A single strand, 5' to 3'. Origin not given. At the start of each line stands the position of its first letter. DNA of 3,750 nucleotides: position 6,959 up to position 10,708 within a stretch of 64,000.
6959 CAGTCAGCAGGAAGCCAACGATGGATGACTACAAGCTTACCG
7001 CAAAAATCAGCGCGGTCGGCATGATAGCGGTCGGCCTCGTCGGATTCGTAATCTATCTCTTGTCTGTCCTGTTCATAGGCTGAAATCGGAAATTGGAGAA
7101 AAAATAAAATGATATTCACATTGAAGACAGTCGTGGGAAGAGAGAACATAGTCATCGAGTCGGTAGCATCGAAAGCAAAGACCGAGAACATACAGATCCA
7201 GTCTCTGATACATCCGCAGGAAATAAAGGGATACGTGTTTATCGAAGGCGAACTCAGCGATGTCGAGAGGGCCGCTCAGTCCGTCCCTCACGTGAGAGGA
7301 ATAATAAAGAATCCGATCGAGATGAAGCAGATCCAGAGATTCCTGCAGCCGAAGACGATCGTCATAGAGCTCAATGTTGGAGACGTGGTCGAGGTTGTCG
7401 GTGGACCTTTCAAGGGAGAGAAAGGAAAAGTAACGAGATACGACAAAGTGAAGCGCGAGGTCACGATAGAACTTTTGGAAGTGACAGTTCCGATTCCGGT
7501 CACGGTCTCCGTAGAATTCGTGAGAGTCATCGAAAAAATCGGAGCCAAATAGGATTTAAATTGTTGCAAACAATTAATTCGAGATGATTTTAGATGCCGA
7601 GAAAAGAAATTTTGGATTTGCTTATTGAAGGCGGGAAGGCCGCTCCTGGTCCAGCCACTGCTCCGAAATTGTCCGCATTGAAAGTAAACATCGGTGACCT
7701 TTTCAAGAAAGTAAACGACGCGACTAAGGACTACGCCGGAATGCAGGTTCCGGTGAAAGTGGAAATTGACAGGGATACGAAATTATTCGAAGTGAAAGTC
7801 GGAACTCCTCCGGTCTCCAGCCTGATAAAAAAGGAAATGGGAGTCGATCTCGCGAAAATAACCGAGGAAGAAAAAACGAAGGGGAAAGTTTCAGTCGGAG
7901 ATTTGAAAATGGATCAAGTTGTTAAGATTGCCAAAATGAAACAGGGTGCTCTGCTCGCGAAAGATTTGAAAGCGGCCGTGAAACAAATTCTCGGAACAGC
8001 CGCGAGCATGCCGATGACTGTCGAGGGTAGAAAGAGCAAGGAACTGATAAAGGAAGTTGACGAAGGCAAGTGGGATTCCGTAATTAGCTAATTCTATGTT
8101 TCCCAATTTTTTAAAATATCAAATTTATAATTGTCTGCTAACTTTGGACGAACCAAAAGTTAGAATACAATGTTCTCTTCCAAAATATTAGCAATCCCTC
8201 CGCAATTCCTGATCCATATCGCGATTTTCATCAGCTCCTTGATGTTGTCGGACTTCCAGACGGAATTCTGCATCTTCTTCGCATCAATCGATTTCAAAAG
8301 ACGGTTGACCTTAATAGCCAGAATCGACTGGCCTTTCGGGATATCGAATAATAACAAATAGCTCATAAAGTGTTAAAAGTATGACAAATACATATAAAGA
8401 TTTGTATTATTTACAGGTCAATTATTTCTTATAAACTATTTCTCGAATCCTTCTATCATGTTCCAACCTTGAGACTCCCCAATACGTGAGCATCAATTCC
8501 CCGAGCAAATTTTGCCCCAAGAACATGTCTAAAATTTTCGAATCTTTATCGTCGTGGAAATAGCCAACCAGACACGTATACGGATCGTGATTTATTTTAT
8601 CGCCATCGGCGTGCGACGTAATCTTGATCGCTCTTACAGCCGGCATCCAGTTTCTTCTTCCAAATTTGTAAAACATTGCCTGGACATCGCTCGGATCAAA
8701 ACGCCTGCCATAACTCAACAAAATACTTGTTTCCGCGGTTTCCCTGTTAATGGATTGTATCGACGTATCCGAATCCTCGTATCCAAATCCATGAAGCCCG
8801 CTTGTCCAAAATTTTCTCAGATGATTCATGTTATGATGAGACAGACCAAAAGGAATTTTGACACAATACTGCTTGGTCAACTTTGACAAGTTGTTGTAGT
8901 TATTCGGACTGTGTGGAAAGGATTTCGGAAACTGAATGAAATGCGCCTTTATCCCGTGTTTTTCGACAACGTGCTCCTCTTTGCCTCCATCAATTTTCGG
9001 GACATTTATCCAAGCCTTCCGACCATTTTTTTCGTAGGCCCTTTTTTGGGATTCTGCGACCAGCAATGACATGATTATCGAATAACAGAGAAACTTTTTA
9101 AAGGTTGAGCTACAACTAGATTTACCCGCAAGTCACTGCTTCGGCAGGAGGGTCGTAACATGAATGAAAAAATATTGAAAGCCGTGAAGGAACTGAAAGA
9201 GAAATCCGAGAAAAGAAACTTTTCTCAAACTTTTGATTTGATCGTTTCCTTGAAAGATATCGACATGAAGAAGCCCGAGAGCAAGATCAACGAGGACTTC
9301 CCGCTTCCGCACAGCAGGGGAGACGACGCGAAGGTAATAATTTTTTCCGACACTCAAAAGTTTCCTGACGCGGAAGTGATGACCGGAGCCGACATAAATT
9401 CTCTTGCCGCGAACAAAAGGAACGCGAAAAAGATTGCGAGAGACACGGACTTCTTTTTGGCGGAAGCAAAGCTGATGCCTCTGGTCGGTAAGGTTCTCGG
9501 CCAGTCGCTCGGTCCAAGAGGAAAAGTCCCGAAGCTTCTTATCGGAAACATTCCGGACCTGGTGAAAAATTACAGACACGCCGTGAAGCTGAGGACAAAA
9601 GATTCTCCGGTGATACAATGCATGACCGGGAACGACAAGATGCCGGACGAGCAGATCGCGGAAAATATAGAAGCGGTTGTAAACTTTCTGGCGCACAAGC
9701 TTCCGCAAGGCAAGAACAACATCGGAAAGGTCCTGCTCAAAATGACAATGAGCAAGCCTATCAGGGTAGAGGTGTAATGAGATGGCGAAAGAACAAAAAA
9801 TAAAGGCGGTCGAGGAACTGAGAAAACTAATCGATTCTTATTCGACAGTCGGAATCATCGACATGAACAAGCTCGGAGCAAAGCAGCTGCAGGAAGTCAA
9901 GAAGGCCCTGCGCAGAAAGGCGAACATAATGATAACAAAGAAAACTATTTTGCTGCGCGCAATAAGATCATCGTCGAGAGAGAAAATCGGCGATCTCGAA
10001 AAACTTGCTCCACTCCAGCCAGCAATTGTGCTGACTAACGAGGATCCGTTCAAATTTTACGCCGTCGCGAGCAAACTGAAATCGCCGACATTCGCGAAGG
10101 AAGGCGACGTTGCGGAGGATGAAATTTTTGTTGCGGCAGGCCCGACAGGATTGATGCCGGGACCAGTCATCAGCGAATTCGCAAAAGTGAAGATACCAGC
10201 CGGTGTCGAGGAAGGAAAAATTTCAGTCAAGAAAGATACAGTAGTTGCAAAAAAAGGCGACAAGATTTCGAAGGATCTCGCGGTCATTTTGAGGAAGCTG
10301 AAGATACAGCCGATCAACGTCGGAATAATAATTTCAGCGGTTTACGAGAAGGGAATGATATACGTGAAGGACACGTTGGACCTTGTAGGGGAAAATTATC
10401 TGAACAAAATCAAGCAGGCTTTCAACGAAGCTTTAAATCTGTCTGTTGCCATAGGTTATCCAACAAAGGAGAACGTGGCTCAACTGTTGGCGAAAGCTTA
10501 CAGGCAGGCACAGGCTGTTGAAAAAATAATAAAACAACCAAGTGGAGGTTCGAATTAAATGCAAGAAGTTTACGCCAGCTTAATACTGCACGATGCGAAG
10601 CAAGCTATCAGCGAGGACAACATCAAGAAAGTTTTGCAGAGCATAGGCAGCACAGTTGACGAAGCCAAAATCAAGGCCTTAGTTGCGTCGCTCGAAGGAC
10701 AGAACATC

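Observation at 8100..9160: Two-gene insertion (Thg1-like nucleotidyltransferase + Cas2/VapD-like small protein) splitting the invariant L11-L1 ribosomal cluster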

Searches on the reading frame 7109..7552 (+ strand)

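Call 3: search_protein_families(library=pfam, proteins=[window:7109-7552:+], max_evalue=1)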
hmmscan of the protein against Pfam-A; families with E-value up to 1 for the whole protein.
window:7109-7552:+ (147 aa): 6 families
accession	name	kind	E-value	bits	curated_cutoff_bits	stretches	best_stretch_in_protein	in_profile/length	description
PF03439.18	Spt5-NGN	-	4.1e-14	52.7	22.4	1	1-79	1-84/84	Early transcription elongation factor of RNA pol II, NGN section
PF00467.35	KOW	-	1.2e-07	31.7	22.3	1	90-121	1-32/32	KOW motif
PF23291.1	KOW4_SPT5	-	0.00031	21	27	1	87-108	8-29/55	Transcription elongation factor SPT5, fourth KOW domain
PF00936.24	BMC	-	0.044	14.2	24.5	1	23-59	21-57/75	BMC domain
PF02357.24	NusG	-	0.093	13.7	22.2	1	27-74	44-86/93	Transcription termination factor nusG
PF23284.2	KOW2_Spt5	-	0.17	12.2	28.9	1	91-132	2-41/50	Transcription elongation factor SPT5, second KOW domain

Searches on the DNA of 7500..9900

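Call 63: search_rna_families(source=window, start=7500, end=9900, threshold=evalue, max_evalue=1)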
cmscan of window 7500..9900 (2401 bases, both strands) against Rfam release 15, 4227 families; matches with E-value up to 1: 0.
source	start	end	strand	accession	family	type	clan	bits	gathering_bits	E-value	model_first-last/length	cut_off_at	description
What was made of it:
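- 9136..9152 (+): Conserved L1 5'-leader hairpin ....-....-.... followed by GGAGGG. It is retained next to L1 despite the insertion. No Rfam match (call 63).
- Tried and rejected: No match (call 63).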

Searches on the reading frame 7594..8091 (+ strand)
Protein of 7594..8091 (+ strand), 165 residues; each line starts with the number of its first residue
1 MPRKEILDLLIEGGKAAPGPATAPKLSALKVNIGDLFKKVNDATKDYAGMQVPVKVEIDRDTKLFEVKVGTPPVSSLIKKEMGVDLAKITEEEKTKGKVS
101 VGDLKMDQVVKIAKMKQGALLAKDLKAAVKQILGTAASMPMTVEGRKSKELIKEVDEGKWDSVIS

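Call 3: search_protein_families(library=pfam, proteins=[window:7594-8091:+], max_evalue=1)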
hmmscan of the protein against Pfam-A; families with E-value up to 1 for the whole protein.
window:7594-8091:+ (165 aa): 3 families
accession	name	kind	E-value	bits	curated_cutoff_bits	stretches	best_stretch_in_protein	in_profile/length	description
PF03946.19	Ribosomal_L11_N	-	1.9e-17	63.2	32.9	1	9-61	3-55/58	Ribosomal protein L11, N-terminal domain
PF00298.24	Ribosomal_L11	-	2.4e-17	63.5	21.4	1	71-141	2-67/69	Ribosomal protein L11, RNA binding domain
PF24353.1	DUF7513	-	0.074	13.4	27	0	28-57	37-66/81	Domain of unknown function (DUF7513)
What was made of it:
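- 7594..8091 (+): Ribosomal protein L11 gene, convergent with the mini-Cas2 gene. Pfam Ribosomal_L11_N at 1.9e-17 and Ribosomal_L11 at 2.4e-17 (call 3)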

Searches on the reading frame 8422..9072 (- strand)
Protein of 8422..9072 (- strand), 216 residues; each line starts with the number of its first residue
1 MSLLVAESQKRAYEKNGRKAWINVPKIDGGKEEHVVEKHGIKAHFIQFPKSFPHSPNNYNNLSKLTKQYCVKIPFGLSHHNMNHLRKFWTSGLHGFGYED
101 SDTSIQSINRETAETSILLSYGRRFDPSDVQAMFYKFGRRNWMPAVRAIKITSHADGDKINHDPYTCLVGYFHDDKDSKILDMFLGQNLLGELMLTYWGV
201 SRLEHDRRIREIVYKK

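Call 3: search_protein_families(library=pfam, proteins=[window:8422-9072:-], max_evalue=1)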
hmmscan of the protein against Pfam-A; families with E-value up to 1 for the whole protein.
window:8422-9072:- (216 aa): 1 family
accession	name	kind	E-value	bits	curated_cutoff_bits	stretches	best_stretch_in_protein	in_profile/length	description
PF24892.1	UTP6_C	-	0.053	13.8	27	1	42-112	173-241/261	U3 small nucleolar RNA-associated protein 6 C-terminal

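Call 4: search_protein_families(library=ncbifam, proteins=[window:8422-9072:-], max_evalue=1)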
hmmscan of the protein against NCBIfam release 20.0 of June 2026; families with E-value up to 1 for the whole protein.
window:8422-9072:- (216 aa): 0 families

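Call 5: search_protein_families(library=padloc, proteins=[window:8422-9072:-], max_evalue=1)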
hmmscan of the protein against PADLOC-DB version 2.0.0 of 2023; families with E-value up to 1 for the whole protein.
window:8422-9072:- (216 aa): 0 families
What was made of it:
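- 8422..9072 (-): 216-aa strain-specific orphan ORF occupying the variable slot between the L1 promoter/leader and the mini-Cas2 promoter. It is not Thg1. No family hit (calls 3-5).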

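Call 6: find_homologous_proteins(query=window:8422-9072:-)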
Query window:8422-9072:-: 29 candidates shared short words with the query, none scored E <= 0.001.
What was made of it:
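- On Thg1 / Thg1-like protein (216-aa ORF): There was no hit in the word-indexed search of 5.8 billion proteins (call 6).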

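Call 7: search_solved_structures(query=window:8422-9072:-, max_evalue=10, show_alignments=2)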
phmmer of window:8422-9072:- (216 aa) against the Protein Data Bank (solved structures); distinct sequences matched with E-value up to 10: 4.
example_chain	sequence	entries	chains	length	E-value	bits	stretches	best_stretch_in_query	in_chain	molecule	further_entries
1vpq_A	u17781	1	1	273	0.39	13.4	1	33-94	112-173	hypothetical protein TM1631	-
3fip_A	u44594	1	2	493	0.44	13.2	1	89-166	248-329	Outer membrane usher protein papC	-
2vqi_A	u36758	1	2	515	0.48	13.1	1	89-166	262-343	OUTER MEMBRANE USHER PROTEIN PAPC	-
7lhg_C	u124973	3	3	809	0.99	12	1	89-165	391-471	P fimbrial usher protein PapC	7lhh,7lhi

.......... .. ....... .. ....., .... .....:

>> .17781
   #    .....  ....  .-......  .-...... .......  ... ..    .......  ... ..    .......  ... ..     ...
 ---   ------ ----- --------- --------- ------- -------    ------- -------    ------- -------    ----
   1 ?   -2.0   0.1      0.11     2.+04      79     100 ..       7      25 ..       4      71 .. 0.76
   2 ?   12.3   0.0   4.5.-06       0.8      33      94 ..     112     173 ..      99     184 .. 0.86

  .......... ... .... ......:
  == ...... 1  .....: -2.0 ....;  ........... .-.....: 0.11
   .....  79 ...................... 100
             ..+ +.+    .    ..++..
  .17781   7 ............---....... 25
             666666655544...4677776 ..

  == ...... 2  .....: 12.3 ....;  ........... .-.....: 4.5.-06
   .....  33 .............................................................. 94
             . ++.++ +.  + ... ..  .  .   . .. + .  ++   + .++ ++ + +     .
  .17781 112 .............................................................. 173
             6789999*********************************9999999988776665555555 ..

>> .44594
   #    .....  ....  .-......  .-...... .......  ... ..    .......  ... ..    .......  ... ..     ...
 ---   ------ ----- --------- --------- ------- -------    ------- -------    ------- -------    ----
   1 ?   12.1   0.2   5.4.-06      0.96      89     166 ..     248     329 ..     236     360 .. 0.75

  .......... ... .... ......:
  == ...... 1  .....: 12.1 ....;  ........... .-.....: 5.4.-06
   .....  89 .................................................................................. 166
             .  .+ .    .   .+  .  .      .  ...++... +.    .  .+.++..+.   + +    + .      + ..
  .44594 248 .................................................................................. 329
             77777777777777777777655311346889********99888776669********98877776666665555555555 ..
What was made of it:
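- On Thg1 / Thg1-like protein (216-aa ORF): The PDB sequence search found nothing significant (call 7).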

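Call 9: find_encoding_contigs(protein=window:8422-9072:-, flank=10000)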
Protein window:8422-9072:- (216 aa): 2 contigs read that carry it; 2 places shown.
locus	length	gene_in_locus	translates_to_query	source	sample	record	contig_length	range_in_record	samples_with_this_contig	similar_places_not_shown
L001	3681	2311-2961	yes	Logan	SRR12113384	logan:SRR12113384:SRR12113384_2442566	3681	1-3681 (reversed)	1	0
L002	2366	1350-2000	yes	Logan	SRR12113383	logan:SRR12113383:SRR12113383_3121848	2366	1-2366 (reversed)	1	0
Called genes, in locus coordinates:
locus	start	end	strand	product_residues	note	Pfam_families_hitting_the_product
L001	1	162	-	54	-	?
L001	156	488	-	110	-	-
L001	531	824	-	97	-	PF00428:Ribosomal_60s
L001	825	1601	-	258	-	PF00466:Ribosomal_L10, PF17777:RL10P_insert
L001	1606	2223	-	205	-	PF00687:Ribosomal_L1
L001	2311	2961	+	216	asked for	-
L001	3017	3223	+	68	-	-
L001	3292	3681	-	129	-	?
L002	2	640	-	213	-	?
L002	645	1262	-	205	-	PF00687:Ribosomal_L1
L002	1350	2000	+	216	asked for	-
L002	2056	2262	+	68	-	-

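Call 21: predict_structure(protein=window:8422-9072:-)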
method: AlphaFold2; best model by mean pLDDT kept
length: 216 residues; sequences in the alignment: 1
mean_pLDDT: 34.8   pTM: 0.30
mean pLDDT of the five models: 34.8, 33.3, 33.1, 31.6, 31.1
residues with pLDDT >= 90: 0; 70-90: 0; 50-70: 33; < 50: 183
segments of 3 or more residues with pLDDT < 50: 36-43, 51-216
pLDDT, mean of each block of 10 residues (from residue 1): 50 52 54 48 50 42 44 27 29 23 25 25 27 28 27 25 28 34 33 28 36 31
secondary structure, 60 per line:
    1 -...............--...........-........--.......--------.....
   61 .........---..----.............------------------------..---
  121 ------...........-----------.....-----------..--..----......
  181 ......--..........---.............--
elements in order: E2-6 H7-16 H19-29 E31-38 E41-47 H56-69 H79-91 H127-137 E149-153 H175-186 H189-198 H202-214
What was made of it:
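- On Thg1 / Thg1-like protein (216-aa ORF): The single-sequence AF2 model has mean pLDDT 34.8 and is unusable for fold comparison (call 21).
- pLDDT is 35 (call 21).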

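Call 25: search_protein_representatives(protein=window:8422-9072:-)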
Query: 216 residues. Proteins with E-value up to 0.001 (for the whole library): 3; up to 1e-10: 1; up to 1e-30: 0. The best 3 are listed.
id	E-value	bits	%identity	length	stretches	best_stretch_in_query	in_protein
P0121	4.9e-22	94.8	96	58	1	1-49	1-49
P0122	4.6e-07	45.9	34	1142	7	17-66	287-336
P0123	1.7e-04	37.5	26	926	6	14-114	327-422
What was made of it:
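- ORF216 has no Thg1 or other family signal (calls 3-5, 25). It has no homologues (calls 6, 25).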

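Call 28: search_protein_families(library=pfam, proteins=[P0122, P0123], max_evalue=0.1)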
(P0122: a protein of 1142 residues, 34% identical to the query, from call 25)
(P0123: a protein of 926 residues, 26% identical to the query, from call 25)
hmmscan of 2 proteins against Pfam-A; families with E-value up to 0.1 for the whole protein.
P0122 (1142 aa): 0 families

P0123 (926 aa): 13 families
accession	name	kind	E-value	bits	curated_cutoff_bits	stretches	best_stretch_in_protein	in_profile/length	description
PF02013.21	CBM_10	-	7.8e-22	77.9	23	3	160-194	5-35/36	Cellulose or protein binding domain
PF03489.22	SapB_2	-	3.3e-10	40.3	21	0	354-374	4-24/34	Saposin-like type B, region 2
PF21864.1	MORF_dom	-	3.6e-08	33.6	27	0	95-135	38-78/93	Multiple organellar RNA editing factor 1, MORF domain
PF05922.21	Inhibitor_I9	-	5.6e-07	30.6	21.2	0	109-139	50-80/82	Peptidase inhibitor I9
PF12582.13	DUF3757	-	9.8e-06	26.3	23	0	372-429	39-97/125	Protein of unknown function (DUF3757)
PF12257.13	IML1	-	9.9e-05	22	26.2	0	222-300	139-214/286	Vacuolar membrane-associated protein Iml1, N-terminal domain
PF13742.12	tRNA_anti_2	-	0.00047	20.8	27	0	257-290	15-48/95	OB-fold nucleic acid binding domain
PF02383.23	Syja_N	-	0.00048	20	27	0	344-385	239-278/305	SacI homology domain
PF01037.27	AsnC_trans_reg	-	0.0027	18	25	0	112-136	45-69/73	Lrp/AsnC ligand binding domain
PF03936.21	Terpene_synth_C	-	0.0029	17.4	26.3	0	667-712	48-93/241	Terpene synthase family, metal binding domain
PF20156.4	Maf_C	-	0.0091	16.5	27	0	333-377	63-107/122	Flagellin glycosyltransferase Maf helical bundle domain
PF17288.8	Terminase_3C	-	0.02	15.7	26.7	0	660-690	92-122/155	Terminase RNAseH like domain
PF13973.12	DUF4222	-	0.028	14.4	27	0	680-692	41-53/53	Domain of unknown function (DUF4222)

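Call 52: find_related_loci(query=window:8422-9072:-, collection=viral_contigs, flank=3000)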
Query window:8422-9072:- (216 aa) in viral_contigs; peptide patterns used: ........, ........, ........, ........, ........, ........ (x = any residue, [..] = any of these).
4 stretches matched a pattern, but none encodes a relative of the query by tblastn (E <= 1e-3).

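Call 54: search_dna_similar(query=window:8422-9072:-, collection=phages, mode=protein, max_evalue=0.01)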
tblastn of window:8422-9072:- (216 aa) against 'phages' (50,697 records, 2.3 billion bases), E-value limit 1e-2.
No match.

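Call 55: find_encoding_contigs(protein=P0121, flank=5000)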
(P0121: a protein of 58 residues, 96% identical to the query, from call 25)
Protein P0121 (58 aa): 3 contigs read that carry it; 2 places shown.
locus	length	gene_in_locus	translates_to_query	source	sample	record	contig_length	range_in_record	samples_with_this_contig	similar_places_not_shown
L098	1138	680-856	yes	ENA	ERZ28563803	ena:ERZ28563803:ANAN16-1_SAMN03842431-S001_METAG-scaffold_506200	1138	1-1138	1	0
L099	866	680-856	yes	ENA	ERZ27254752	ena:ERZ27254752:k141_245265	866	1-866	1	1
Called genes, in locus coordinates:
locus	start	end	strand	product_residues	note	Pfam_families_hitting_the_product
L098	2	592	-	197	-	?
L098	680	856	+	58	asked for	-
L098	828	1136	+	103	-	?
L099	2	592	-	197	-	?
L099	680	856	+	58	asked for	-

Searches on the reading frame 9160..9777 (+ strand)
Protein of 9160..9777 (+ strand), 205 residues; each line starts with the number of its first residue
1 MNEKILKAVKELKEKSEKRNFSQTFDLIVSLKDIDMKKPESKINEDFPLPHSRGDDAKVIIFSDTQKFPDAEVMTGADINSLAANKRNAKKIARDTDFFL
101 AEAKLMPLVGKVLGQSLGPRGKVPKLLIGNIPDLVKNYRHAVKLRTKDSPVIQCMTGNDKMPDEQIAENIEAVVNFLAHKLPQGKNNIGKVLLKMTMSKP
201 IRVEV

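Call 3: search_protein_families(library=pfam, proteins=[window:9160-9777:+], max_evalue=1)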
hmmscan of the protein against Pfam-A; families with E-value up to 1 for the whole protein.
window:9160-9777:+ (205 aa): 3 families
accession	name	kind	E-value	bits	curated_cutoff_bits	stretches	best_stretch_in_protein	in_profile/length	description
PF00687.26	Ribosomal_L1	-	9.2e-42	143.3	32.2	1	15-198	3-197/198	Ribosomal protein L1p/L10e family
PF05062.17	RICH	-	0.042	14.6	23.2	1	6-35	16-45/82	RICH domain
PF06798.17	PrkA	-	0.2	11.8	25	1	132-175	120-163/255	PrkA serine protein kinase C-terminal domain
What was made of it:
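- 9160..9777 (+): Ribosomal protein L1 gene. Pfam Ribosomal_L1 at 9.2e-42 (call 3)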

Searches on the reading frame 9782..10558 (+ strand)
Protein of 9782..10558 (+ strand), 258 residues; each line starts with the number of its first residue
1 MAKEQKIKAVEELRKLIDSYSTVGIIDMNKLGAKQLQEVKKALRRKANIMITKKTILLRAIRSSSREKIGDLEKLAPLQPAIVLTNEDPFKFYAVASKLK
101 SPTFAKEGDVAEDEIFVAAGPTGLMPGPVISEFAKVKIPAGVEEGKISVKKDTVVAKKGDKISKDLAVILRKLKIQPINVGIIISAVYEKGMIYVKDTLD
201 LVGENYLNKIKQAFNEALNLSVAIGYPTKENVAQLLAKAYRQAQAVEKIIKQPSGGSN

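Call 3: search_protein_families(library=pfam, proteins=[window:9782-10558:+], max_evalue=1)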
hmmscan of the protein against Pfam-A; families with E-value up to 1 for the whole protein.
window:9782-10558:+ (258 aa): 3 families
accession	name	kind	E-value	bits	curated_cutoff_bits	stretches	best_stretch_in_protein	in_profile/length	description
PF00466.25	Ribosomal_L10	-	4.8e-19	68.7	22.8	1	1-99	1-98/100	Ribosomal protein L10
PF17777.6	RL10P_insert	-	1.3e-18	67.1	29.1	1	105-175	1-71/71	Insertion domain in 60S ribosomal protein L10P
PF14450.12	FtsA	-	0.069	14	31.8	1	143-230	87-115/127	Cell division protein FtsA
